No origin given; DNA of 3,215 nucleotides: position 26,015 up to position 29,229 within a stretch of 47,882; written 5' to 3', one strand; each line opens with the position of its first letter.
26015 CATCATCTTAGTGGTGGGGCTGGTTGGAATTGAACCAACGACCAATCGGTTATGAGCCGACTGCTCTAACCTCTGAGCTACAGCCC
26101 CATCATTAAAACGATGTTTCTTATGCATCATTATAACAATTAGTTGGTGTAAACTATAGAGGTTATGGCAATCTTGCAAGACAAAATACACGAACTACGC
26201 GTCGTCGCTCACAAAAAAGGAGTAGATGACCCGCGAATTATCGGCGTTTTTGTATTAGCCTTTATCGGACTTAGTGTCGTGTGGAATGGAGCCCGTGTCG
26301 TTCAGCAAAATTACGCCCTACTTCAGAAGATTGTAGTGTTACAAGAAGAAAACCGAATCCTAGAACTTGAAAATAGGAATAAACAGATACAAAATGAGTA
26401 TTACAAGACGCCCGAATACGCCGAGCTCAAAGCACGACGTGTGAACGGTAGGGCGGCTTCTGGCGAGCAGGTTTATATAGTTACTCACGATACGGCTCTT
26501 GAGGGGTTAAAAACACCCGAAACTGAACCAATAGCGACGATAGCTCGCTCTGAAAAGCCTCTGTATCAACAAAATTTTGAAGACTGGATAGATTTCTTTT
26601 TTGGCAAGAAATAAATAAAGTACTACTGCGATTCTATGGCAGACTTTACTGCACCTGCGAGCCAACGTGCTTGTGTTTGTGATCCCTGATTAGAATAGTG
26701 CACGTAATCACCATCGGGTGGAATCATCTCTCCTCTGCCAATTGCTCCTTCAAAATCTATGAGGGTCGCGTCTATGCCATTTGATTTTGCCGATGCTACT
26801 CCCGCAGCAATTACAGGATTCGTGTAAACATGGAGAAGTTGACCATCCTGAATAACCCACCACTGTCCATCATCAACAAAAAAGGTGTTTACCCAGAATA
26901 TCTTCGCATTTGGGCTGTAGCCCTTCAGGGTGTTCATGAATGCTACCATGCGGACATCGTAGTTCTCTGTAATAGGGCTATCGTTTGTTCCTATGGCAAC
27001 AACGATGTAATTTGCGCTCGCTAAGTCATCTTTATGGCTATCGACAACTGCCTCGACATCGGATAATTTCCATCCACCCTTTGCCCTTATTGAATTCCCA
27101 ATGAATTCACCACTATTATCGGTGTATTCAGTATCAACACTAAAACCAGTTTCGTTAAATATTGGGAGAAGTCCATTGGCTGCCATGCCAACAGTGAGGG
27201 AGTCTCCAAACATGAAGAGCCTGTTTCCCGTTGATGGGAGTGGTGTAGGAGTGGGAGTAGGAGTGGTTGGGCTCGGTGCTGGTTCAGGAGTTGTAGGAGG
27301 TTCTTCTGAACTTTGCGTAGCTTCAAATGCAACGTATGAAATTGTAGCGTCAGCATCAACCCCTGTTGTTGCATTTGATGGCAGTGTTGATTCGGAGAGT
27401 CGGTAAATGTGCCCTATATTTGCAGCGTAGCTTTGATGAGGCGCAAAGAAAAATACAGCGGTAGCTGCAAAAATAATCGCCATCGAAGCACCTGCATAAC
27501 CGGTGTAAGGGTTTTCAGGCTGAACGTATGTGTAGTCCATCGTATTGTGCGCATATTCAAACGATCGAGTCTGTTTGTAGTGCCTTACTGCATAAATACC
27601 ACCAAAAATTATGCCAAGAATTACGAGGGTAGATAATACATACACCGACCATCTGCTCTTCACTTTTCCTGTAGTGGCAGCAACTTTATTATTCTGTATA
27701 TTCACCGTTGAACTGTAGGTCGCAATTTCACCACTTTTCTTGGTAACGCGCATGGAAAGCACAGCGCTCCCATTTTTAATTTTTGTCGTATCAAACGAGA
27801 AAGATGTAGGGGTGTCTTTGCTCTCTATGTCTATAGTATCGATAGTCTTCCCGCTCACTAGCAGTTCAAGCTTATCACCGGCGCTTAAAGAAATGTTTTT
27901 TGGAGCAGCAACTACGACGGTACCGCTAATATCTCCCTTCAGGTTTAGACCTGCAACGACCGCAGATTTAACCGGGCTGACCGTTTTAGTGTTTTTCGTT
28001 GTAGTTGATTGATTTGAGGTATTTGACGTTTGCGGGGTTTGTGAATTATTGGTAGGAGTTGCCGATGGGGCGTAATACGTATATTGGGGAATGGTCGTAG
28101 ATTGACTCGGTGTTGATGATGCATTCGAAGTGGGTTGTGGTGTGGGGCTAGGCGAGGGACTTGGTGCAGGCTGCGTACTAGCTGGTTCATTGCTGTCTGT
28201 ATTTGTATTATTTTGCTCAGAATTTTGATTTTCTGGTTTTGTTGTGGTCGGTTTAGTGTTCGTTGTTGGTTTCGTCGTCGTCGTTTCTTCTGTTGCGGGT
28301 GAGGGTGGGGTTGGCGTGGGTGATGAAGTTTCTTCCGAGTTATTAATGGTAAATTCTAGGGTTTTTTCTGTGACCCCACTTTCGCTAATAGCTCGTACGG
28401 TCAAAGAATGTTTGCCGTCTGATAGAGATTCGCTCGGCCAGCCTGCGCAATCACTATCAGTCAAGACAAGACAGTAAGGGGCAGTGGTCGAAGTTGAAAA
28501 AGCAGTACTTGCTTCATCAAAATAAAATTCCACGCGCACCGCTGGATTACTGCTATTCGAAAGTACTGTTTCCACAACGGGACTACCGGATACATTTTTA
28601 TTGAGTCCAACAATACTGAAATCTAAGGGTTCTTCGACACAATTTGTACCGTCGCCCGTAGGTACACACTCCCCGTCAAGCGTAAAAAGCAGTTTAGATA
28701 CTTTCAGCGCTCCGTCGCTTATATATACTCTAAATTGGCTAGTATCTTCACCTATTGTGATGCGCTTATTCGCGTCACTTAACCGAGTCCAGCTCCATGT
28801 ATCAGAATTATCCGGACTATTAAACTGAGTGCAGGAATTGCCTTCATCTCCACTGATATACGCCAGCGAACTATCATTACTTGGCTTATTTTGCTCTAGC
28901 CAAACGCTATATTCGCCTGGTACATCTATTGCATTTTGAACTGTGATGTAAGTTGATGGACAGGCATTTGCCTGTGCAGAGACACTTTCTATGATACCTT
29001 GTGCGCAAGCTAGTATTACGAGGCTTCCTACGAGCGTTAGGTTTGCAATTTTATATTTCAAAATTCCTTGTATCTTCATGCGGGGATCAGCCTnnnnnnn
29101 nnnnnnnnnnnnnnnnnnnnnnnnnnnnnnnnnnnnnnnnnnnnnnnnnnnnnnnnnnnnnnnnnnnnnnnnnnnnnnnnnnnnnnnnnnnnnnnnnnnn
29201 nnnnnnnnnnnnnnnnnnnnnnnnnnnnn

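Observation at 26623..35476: MacB/FtsX-type ABC system followed by two giant paralogous surface proteins that carry different enzyme domains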

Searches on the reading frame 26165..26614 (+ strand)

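Call 80: search_protein_families(library=pfam, proteins=[window:26165-26614:+], max_evalue=0.05)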
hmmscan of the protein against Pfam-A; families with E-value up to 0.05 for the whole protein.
window:26165-26614:+ (149 aa): 1 family
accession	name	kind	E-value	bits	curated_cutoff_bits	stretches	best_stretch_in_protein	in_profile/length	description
PF04977.20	DivIC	-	9.8e-07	28.9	28.9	1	32-107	2-78/80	Septum formation initiator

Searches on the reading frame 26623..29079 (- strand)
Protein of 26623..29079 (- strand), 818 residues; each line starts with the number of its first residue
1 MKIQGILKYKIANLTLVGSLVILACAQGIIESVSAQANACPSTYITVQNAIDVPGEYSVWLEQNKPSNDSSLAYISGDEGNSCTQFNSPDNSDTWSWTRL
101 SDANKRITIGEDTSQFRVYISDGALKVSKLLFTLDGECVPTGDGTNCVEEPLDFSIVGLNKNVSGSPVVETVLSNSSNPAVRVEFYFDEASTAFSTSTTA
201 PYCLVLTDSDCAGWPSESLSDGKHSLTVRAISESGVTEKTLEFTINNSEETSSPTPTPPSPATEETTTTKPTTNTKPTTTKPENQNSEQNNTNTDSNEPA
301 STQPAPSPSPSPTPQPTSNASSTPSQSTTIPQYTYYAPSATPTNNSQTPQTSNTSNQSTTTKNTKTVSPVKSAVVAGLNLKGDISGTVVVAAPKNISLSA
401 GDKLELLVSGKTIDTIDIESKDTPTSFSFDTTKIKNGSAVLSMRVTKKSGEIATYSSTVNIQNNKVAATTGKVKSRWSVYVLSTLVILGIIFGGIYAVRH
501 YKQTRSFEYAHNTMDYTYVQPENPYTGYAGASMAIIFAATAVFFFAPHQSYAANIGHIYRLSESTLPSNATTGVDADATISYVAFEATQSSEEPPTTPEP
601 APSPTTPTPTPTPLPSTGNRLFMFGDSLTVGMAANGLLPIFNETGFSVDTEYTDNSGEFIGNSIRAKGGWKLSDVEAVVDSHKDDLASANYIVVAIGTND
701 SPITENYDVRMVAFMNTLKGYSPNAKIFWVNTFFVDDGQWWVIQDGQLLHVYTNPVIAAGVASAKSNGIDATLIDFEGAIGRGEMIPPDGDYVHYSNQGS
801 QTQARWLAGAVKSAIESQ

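Call 3: search_protein_families(library=pfam, proteins=[window:26623-29079:-], max_evalue=0.1)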
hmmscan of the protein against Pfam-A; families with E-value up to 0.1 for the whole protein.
window:26623-29079:- (818 aa): 3 families
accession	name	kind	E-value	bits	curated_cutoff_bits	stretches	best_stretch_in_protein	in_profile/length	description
PF13472.12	Lipase_GDSL_2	-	3.6e-06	28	32.9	1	624-801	2-177/178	GDSL-like Lipase/Acylhydrolase family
PF00657.28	Lipase_GDSL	-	0.0027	18.3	23.6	1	621-731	1-125/208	GDSL-like Lipase/Acylhydrolase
PF24063.1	DUF7363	-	0.034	15.2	28.3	1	385-454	35-104/107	Domain of unknown function (DUF7363)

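Call 4: search_protein_families(library=ncbifam, proteins=[window:26623-29079:-], max_evalue=0.1)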
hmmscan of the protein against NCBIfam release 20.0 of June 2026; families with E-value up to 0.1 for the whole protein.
window:26623-29079:- (818 aa): 1 family
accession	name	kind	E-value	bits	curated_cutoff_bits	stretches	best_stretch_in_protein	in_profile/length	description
TIGR04526.1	predic_Ig_block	subfamily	0.0092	14.9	150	0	251-370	44-162/693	putative immunoglobulin-blocking virulence protein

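Call 7: find_encoding_contigs(protein=window:26623-29079:-, flank=10000, max_places=6)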
Protein window:26623-29079:- (818 aa): 16 contigs read that carry it; 6 places shown.
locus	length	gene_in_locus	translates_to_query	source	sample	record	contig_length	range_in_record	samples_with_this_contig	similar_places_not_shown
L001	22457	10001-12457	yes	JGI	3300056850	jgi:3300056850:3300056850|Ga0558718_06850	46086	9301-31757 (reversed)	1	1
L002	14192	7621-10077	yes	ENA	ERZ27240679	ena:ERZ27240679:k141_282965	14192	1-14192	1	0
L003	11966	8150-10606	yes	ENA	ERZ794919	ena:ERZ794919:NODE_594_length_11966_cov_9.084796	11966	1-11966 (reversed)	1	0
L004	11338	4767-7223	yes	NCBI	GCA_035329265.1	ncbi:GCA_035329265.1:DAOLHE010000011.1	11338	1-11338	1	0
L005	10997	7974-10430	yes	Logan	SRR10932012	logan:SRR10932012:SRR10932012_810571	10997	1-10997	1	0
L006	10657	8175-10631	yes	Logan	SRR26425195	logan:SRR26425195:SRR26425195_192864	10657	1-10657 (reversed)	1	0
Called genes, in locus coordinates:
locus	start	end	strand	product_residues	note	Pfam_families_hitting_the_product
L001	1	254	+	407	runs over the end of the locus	PF00270:DEAD, PF04851:ResIII (weak), PF00271:Helicase_C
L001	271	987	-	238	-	PF08713:DNA_alkylation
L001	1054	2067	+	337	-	PF00251:Glyco_hydro_32N (faint)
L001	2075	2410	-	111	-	-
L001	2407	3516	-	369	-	-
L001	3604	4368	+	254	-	PF02463:SMC_N (faint), PF00005:ABC_tran, PF13304:AAA_21 (faint)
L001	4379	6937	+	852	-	PF12704:MacB_PCD, PF02687:FtsX, PF12704:MacB_PCD, PF02687:FtsX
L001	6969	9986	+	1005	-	-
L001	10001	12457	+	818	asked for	PF13472:Lipase_GDSL_2 (weak)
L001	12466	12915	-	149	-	PF04977:DivIC (weak)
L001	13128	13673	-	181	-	PF02525:Flavodoxin_2, PF03358:FMN_red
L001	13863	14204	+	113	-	PF01638:HxlR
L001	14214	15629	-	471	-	-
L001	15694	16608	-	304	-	PF01207:Dus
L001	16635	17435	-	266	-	-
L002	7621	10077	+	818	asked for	PF13472:Lipase_GDSL_2 (weak)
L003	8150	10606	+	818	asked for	PF13472:Lipase_GDSL_2 (weak)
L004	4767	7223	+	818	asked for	PF13472:Lipase_GDSL_2 (weak)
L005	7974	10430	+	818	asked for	PF13472:Lipase_GDSL_2 (weak)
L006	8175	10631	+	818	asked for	PF13472:Lipase_GDSL_2 (weak)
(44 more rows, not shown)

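Call 16: search_solved_structures(query=window:26623-29079:-, max_evalue=1)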
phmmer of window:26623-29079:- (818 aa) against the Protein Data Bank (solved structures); distinct sequences matched with E-value up to 1: 1.
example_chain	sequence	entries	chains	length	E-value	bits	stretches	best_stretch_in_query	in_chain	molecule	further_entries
9fia_BE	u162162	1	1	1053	0.97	10.8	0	293-407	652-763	Mitochondrial ribosomal protein, mS140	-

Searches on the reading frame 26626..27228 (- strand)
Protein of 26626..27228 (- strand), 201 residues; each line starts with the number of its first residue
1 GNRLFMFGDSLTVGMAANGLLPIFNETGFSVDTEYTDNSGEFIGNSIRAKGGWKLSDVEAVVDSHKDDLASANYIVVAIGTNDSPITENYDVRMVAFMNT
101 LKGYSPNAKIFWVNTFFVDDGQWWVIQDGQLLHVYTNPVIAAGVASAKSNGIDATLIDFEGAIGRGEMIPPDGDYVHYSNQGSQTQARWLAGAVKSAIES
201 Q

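Call 68: search_solved_structures(query=A5, max_evalue=1)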
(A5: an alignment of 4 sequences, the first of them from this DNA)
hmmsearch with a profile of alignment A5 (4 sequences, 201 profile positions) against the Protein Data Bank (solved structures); distinct sequences matched with E-value up to 1: 13.
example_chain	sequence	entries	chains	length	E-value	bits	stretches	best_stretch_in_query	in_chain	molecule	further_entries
1fxw_F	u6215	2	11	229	0.0017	21.4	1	72-197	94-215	PLATELET-ACTIVATING FACTOR ACETYLHYDROLASE IB BETA SUBUNIT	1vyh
4h08_A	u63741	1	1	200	0.0053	19.8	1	87-197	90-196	Putative hydrolase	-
8gkd_A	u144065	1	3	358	0.049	16.7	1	65-125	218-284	SGNH hydrolase-type esterase domain-containing protein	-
4xvh_A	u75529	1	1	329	0.053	16.6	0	74-125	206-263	Carbohydrate esterase family 2 (CE2)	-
8gld_A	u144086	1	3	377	0.054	16.5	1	65-125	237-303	SGNH hydrolase-type esterase domain-containing protein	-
8gr2_A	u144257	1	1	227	0.21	14.6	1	89-196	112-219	DUF459 domain-containing protein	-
8tlb_A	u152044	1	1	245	0.34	13.9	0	90-196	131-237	Peptidoglycan O-acetyltransferase B (PatB)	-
6njc_A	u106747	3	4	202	0.41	13.7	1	75-125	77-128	Sialate O-acetylesterase | Lysophospholipase L1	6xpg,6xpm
7pzg_AAA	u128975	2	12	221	0.51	13.4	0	75-125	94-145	Lysophospholipase L1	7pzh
4k3u_A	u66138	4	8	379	0.51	13.3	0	58-112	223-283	GDSL-like Lipase/Acylhydrolase family protein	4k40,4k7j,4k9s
4lhs_A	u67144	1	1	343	0.62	13.1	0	85-151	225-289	Uncharacterized protein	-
1yzf_A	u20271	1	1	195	0.63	13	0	72-196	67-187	lipase/acylhydrolase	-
4q7q_A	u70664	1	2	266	0.82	12.7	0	95-141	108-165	Lipolytic protein G-D-S-L family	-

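Call 69: search_protein_families(library=pfam, alignment_id=A5, max_evalue=0.1)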
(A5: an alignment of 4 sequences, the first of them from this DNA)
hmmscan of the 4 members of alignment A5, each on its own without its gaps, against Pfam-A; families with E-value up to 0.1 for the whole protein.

A. member 1, seq(201 aa): 2 families
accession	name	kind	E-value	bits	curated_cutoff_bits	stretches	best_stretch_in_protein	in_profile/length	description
PF13472.12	Lipase_GDSL_2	-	1.5e-07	32.6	32.9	1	7-184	2-177/178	GDSL-like Lipase/Acylhydrolase family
PF00657.28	Lipase_GDSL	-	0.00014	22.6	23.6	1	4-116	1-127/208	GDSL-like Lipase/Acylhydrolase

B. families by the number of members that match (of 4 scanned): 5 families
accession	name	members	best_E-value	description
PF13472.12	Lipase_GDSL_2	4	8e-10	GDSL-like Lipase/Acylhydrolase family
PF00657.28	Lipase_GDSL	3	5.5e-10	GDSL-like Lipase/Acylhydrolase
PF04311.20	DUF459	1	0.0035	Protein of unknown function (DUF459)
PF03735.19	ENT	1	0.0075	ENT domain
PF18826.6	bVLRF1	1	0.051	Bacteroidetes VLRF1 release factor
